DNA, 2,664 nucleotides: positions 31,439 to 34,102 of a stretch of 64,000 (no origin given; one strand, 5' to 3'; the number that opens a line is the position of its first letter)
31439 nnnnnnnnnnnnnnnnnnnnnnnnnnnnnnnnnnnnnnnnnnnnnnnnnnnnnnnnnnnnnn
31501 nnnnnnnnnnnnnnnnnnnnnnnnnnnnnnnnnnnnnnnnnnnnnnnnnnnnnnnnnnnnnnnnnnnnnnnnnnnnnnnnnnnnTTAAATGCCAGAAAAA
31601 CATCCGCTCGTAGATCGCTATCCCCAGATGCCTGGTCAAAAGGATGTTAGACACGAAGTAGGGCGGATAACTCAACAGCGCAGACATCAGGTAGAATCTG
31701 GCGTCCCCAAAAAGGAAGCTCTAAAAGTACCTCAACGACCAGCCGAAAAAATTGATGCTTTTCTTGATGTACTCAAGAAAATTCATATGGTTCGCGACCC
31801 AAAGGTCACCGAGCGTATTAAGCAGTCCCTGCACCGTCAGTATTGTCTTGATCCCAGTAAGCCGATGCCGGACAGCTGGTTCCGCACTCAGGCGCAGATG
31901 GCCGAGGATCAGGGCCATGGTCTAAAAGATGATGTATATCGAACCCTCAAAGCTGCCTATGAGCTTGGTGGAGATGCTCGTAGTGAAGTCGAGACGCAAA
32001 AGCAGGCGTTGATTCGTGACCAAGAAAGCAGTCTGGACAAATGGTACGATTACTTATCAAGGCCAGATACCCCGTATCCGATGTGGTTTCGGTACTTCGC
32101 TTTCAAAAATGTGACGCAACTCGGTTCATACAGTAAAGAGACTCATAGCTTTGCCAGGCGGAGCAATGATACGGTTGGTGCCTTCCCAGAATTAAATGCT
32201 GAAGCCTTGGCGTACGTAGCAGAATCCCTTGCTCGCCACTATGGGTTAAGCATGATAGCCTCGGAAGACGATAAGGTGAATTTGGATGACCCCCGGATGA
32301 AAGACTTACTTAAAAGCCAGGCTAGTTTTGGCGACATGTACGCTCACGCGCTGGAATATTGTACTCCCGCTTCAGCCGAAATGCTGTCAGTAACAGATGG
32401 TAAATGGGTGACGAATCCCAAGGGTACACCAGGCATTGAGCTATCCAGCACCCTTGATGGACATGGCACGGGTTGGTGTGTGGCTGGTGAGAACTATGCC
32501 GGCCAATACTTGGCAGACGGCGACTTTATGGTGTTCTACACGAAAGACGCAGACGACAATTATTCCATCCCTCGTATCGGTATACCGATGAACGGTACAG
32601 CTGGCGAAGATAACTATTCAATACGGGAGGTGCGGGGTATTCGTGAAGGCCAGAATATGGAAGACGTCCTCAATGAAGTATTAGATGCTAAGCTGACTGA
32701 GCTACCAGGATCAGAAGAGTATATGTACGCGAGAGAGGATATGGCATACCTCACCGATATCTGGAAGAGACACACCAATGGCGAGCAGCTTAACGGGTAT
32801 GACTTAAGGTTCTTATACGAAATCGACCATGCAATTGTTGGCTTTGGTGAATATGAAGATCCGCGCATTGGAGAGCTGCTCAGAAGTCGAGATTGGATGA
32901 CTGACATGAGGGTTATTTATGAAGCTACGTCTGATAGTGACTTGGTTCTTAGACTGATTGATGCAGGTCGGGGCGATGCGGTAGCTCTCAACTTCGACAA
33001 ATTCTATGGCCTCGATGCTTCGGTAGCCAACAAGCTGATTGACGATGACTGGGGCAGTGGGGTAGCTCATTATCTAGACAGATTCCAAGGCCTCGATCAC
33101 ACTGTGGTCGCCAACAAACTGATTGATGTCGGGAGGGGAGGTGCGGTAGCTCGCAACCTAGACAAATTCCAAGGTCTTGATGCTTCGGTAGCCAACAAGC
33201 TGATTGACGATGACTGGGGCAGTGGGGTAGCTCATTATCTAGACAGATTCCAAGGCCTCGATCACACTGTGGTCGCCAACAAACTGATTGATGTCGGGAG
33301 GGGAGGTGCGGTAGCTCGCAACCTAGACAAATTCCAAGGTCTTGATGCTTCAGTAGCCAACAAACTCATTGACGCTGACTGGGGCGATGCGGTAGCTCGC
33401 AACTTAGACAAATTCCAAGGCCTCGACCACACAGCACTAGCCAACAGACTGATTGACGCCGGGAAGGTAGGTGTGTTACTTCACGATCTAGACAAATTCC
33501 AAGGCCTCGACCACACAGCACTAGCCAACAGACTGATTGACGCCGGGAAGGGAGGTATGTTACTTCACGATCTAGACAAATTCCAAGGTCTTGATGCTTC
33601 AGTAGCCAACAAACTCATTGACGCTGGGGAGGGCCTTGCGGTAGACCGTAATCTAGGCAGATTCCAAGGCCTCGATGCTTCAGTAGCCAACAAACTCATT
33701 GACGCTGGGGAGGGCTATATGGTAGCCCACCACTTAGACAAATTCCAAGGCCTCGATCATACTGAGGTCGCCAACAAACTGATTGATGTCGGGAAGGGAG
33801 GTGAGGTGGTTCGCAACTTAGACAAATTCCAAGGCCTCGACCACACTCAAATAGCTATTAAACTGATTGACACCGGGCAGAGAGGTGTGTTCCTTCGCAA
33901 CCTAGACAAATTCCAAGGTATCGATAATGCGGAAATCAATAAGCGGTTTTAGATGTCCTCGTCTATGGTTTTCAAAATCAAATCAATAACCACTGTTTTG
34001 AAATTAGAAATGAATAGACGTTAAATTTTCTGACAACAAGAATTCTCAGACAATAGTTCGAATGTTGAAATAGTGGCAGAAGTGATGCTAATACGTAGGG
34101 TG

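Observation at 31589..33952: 27/28-aa tandem-repeat protein immediately downstream of parAB, with a perfect 165-bp duplication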

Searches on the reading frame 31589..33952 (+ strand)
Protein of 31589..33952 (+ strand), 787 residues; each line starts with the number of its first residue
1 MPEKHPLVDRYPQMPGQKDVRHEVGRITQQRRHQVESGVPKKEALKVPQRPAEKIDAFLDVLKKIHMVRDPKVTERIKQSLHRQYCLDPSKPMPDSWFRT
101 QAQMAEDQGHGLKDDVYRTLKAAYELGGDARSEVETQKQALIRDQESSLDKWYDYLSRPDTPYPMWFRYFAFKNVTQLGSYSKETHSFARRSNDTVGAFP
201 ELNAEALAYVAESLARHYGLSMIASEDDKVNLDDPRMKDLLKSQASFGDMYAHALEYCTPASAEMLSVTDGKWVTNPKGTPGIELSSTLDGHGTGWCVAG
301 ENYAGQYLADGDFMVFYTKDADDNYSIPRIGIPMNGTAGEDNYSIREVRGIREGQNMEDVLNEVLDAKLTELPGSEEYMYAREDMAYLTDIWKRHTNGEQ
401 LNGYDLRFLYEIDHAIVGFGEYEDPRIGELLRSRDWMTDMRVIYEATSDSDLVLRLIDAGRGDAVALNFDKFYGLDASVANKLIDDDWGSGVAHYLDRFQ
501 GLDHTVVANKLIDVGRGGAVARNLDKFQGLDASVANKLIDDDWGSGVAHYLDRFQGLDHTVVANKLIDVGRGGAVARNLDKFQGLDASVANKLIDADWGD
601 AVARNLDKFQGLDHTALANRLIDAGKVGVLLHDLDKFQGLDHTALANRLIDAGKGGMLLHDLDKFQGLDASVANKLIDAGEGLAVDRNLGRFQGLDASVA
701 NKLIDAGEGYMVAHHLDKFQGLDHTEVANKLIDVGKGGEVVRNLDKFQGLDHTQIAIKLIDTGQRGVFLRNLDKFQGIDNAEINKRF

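Call 7: search_protein_families(library=pfam, proteins=[window:31589-33949:+], max_evalue=10)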
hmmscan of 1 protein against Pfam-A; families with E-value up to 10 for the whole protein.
window:31589-33949:+ (787 aa): 1 family
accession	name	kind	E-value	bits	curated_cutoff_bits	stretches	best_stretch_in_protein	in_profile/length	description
PF24578.1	CSPP1_C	-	0.15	12.2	27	1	131-151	33-53/55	Centrosome and spindle pole-associated protein 1, C-terminal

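Call 8: search_protein_families(library=ncbifam, proteins=[window:31589-33949:+], max_evalue=10)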
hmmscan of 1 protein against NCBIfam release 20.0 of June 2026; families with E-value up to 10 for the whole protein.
window:31589-33949:+ (787 aa): 2 families
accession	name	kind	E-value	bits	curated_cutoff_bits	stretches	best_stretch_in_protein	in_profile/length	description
TIGR04381.1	HTH_TypR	domain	5e-10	39.2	30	1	604-621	25-42/49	TyrR/PhhR family helix-turn-helix DNA-binding protein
NF052642.1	amidase_SagB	exception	0.012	14.8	425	0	618-651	90-123/282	peptidoglycan release complex glucosaminidase SagB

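Call 9: search_solved_structures(query=window:31589-33949:+, max_evalue=10, show_alignments=2)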
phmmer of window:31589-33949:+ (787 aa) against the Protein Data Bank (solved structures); distinct sequences matched with E-value up to 10: 0.

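Call 10: find_homologous_proteins(query=window:31589-33949:+, max_evalue=0.001)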
Query window:31589-33949:+ (787 aa): 220 proteins with E <= 0.001 among 8000 candidates; the best 120 are listed.
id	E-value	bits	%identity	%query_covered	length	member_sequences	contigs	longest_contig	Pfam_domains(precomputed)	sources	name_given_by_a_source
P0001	0.0e+0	1773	87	100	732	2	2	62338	-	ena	-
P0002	9.7e-207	707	34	100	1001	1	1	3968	-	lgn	-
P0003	6.2e-156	539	38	94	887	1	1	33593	-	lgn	-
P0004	1.4e-140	488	39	89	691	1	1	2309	-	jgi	-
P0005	6.7e-134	466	39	86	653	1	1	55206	-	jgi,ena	-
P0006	2.7e-117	411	36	88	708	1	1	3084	-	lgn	-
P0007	7.6e-110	387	39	77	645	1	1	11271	-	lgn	-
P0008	2.4e-105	372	37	75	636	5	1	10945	-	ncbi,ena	-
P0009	5.7e-105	370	32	93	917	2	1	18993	-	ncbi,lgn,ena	-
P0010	7.9e-99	350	28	95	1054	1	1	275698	-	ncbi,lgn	-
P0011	4.1e-96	341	32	96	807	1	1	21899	-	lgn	-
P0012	7.9e-86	307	28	96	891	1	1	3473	-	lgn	-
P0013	1.5e-83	300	41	51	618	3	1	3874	-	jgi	-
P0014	4.4e-82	295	41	51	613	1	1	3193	-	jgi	jgi:hypothetical protein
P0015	6.2e-82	294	40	53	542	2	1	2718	-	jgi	-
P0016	6.8e-82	294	36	59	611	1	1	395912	-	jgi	jgi:hypothetical protein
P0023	2.0e-77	279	38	57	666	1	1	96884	-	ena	-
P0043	3.7e-74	269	39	53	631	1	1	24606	-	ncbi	ncbi:MAG: hypothetical protein V1745_04420 [Patescibacteria group bacterium]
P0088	8.9e-69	251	35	53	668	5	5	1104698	-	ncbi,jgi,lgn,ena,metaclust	jgi:hypothetical protein|metaclust:\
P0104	1.2e-66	244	39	49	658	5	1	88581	-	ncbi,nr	ncbi:MAG TPA: hypothetical protein VMR18_03895 [Candidatus Saccharimonadales bacterium]|nr:hypotheti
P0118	2.9e-65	239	36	57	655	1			-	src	-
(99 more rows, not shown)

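Call 14: find_encoding_contigs(protein=P0001, flank=10000, max_places=4)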
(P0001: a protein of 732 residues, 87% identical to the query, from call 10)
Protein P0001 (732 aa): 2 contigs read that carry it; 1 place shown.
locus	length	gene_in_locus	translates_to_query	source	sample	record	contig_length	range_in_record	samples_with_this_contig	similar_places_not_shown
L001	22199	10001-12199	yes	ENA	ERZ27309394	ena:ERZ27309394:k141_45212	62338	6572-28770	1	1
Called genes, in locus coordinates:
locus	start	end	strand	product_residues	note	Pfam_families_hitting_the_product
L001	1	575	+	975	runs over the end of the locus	PF00133:tRNA-synt_1, PF09334:tRNA-synt_1g, PF08264:Anticodon_1, PF19302:DUF5915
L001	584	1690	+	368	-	PF01098:FTSW_RODA_SPOVE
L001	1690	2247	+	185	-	PF00565:SNase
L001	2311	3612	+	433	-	-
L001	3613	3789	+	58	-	-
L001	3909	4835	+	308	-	PF00890:FAD_binding_2 (weak), PF01134:GIDA (weak), PF01266:DAO (faint), PF07992:Pyr_redox_2, PF12831:FAD_oxidored (weak), PF13738:Pyr_redox_3, PF13241:NAD_binding_7 (weak), PF00070:Pyr_redox, +3 more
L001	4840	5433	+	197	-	PF00990:GGDEF, PF22335:Cas10-Cmr2_palm2 (faint)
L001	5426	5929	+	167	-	PF00583:Acetyltransf_1, PF13673:Acetyltransf_10 (faint), PF13508:Acetyltransf_7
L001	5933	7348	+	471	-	PF00326:Peptidase_S9 (weak), PF03583:LIP, PF12146:Hydrolase_4, PF20434:BD-FAE (faint)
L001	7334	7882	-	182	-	-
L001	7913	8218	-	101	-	PF00829:Ribosomal_L21p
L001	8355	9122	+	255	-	PF00142:Fer4_NifH, PF01656:CbiA, PF02374:ArsA_ATPase, PF06564:CBP_BcsQ, PF09140:MipZ, PF10609:ParA, PF13614:AAA_31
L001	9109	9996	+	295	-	PF02195:ParB_N, PF17762:HTH_ParB, PF23552:ParB_C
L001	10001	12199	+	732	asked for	-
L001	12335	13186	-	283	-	PF10502:Peptidase_S26, PF00717:Peptidase_S24 (faint)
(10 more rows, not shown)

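Call 25: find_encoding_contigs(protein=P0005, flank=6000, max_places=2)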
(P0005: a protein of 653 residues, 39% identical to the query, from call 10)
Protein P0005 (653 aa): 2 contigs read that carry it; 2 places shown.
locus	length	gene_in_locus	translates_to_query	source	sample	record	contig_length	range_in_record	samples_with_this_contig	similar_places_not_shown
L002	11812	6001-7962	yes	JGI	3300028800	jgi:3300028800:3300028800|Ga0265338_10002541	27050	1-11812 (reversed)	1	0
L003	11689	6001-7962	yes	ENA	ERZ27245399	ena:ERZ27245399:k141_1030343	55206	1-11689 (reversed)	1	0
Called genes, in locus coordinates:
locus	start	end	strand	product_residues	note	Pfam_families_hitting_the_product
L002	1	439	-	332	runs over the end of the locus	PF00005:ABC_tran, PF13304:AAA_21 (weak), PF13732:DrrA1-3_C (weak)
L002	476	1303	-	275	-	PF00763:THF_DHG_CYH, PF02882:THF_DHG_CYH_C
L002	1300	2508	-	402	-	PF00464:SHMT, PF00155:Aminotran_1_2 (weak)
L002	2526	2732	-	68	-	-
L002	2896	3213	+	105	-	-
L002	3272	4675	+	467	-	PF12951:PATR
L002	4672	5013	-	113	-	PF00903:Glyoxalase, PF12681:Glyoxalase_2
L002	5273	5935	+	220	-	-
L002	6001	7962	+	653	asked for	-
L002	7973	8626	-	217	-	-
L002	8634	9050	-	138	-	-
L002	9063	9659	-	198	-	PF01928:CYTH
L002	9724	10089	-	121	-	-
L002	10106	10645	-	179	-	PF00561:Abhydrolase_1 (faint), PF06821:Ser_hydrolase (weak)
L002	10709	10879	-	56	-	-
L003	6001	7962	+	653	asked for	-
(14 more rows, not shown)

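Call 26: find_encoding_contigs(protein=P0010, flank=6000, max_places=2)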
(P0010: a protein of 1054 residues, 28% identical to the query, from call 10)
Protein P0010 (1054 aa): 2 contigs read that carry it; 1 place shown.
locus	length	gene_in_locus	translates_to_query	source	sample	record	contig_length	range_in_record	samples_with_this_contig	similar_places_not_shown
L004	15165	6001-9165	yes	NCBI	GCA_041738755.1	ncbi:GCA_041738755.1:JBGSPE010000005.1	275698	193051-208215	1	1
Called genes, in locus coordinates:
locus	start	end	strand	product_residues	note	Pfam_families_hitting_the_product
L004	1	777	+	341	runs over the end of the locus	PF04545:Sigma70_r4, PF05066:HARE-HTH (faint)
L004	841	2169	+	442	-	PF26449:DUF8128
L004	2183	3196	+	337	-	PF02618:YceG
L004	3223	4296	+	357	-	PF03054:tRNA_Me_trans, PF20259:tRNA_Me_trans_M, PF20258:tRNA_Me_trans_C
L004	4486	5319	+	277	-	PF03477:ATP-cone, PF22357:AF1548-like_C (weak)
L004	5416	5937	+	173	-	-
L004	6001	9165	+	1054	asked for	-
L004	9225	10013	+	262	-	PF12705:PDDEXK_1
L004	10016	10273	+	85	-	PF01035:DNA_binding_1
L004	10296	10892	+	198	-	PF13328:HD_4, PF01966:HD (faint)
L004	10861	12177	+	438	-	PF00675:Peptidase_M16, PF05193:Peptidase_M16_C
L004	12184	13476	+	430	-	PF05193:Peptidase_M16_C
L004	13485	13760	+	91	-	-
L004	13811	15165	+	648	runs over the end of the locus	PF01411:tRNA-synt_2c, PF07973:tRNA_SAD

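Call 27: find_encoding_contigs(protein=P0003, flank=6000, max_places=2)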
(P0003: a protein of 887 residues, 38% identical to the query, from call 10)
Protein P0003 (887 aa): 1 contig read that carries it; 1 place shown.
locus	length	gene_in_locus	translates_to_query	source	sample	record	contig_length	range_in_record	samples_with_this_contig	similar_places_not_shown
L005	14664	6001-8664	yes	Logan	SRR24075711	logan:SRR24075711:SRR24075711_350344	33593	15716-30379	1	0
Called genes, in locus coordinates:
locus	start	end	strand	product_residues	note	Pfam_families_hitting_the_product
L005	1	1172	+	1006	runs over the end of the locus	PF00580:UvrD-helicase, PF13245:AAA_19, PF13361:UvrD_C, PF13538:UvrD_C_2 (faint), PF12705:PDDEXK_1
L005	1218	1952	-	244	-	PF13462:Thioredoxin_4, PF13098:Thioredoxin_2 (weak), PF01323:DSBA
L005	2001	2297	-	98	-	-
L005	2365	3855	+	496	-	PF00009:GTP_EFTU, PF02421:FeoB_N (weak), PF00071:Ras (weak), PF01926:MMR_HSR1, PF22042:EF-G_D2, PF11987:IF-2, PF03144:GTP_EFTU_D2 (weak)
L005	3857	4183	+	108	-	PF02033:RBFA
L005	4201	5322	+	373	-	PF00266:Aminotran_5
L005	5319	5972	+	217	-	-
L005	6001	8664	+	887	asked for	-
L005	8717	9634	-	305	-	PF00890:FAD_binding_2 (faint), PF01134:GIDA (faint), PF01266:DAO (faint), PF01946:Thi4 (faint), PF07992:Pyr_redox_2, PF12831:FAD_oxidored (weak), PF13738:Pyr_redox_3, PF00070:Pyr_redox (weak), +2 more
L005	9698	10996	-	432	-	PF00091:Tubulin, PF12327:FtsZ_C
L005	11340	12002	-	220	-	PF03167:UDG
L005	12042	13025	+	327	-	PF00579:tRNA-synt_1b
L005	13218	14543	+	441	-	PF01336:tRNA_anti-codon, PF00152:tRNA-synt_2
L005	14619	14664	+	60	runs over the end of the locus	-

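Call 56: list_cluster_members(proteins=[window:31589-33949:+, P0001])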
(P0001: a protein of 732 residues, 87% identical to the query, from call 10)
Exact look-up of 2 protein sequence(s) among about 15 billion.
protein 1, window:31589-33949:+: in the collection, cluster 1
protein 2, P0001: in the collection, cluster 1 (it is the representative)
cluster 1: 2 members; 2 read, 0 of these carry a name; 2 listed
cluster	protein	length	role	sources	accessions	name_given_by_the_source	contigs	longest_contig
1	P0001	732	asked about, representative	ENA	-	-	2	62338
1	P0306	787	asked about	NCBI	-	-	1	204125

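Call 57: find_encoding_contigs(protein=window:31589-33952:+, flank=1000, max_places=5)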
Protein window:31589-33952:+ (787 aa): no gene with exactly this product is on record in the collection.

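Call 58: find_encoding_contigs(protein=P0306, flank=1000, max_places=5)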
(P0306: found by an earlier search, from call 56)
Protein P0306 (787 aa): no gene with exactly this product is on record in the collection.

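Call 85: search_protein_families(library=pfam, proteins=[P0088, P0023, P0118, P0043], max_evalue=0.01)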
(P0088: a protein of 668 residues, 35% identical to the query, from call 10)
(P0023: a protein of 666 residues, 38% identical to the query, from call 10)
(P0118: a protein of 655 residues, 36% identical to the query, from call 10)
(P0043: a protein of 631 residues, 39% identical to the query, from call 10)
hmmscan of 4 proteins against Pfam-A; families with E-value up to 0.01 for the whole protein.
P0088 (668 aa): 0 families

P0023 (666 aa): 0 families

P0118 (655 aa): 0 families

P0043 (631 aa): 0 families

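Call 102: search_protein_families(library=phrogs, proteins=[P0088, P0016, P0104, P0010], max_evalue=1)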
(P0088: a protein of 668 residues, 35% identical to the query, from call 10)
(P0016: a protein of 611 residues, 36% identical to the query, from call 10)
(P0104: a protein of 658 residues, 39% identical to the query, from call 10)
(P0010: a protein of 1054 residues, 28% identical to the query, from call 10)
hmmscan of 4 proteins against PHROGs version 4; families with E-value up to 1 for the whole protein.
P0088 (668 aa): 5 families
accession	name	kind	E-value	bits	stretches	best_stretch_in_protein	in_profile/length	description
phrog_4467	-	unknown function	0.067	12.8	1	191-257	306-372/664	-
phrog_34801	-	unknown function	0.11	13.4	0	267-288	4-25/92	-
phrog_4129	-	tail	0.16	12.9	1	199-251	28-76/189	tail assembly chaperone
phrog_19137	-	unknown function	0.28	12.6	1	233-273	65-104/106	-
phrog_20287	-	unknown function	0.5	11.7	0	204-252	13-61/136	-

P0016 (611 aa): 1 family
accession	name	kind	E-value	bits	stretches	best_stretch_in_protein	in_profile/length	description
phrog_13352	-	tail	0.00091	18.6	1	506-595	16-108/702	minor tail protein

P0104 (658 aa): 2 families
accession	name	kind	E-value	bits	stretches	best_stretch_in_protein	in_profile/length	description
phrog_19868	-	unknown function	0.11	13.1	1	151-217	84-148/239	-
phrog_19674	-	unknown function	0.25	12.2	1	517-535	28-46/57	-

P0010 (1054 aa): 3 families
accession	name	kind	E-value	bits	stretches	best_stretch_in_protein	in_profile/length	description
phrog_8623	-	unknown function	0.22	12.3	0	608-665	20-74/79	-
phrog_10782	-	unknown function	0.29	12.4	0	534-578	10-54/88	-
phrog_37719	-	unknown function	0.38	12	0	767-782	10-25/48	-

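Call 105: search_protein_families(library=padloc, proteins=[window:31589-33949:+, P0088, P0016, P0104], max_evalue=1)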
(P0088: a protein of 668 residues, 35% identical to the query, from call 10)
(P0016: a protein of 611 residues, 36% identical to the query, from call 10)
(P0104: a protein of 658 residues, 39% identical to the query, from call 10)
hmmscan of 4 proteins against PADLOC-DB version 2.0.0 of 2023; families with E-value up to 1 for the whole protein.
window:31589-33949:+ (787 aa): 1 family
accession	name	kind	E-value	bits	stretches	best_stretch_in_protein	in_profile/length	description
PDLC04794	PDC-S02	-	0.0091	14.7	0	584-610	33-59/108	-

P0088 (668 aa): 0 families

P0016 (611 aa): 0 families

P0104 (658 aa): 2 families
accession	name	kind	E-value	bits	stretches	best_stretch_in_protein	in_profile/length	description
PDLC04559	PDC-M28B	-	0.0073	13.4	1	463-519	178-234/438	-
PDLC00150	HamA1|HamA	-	0.051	11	1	177-229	69-122/310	DUF1837 domain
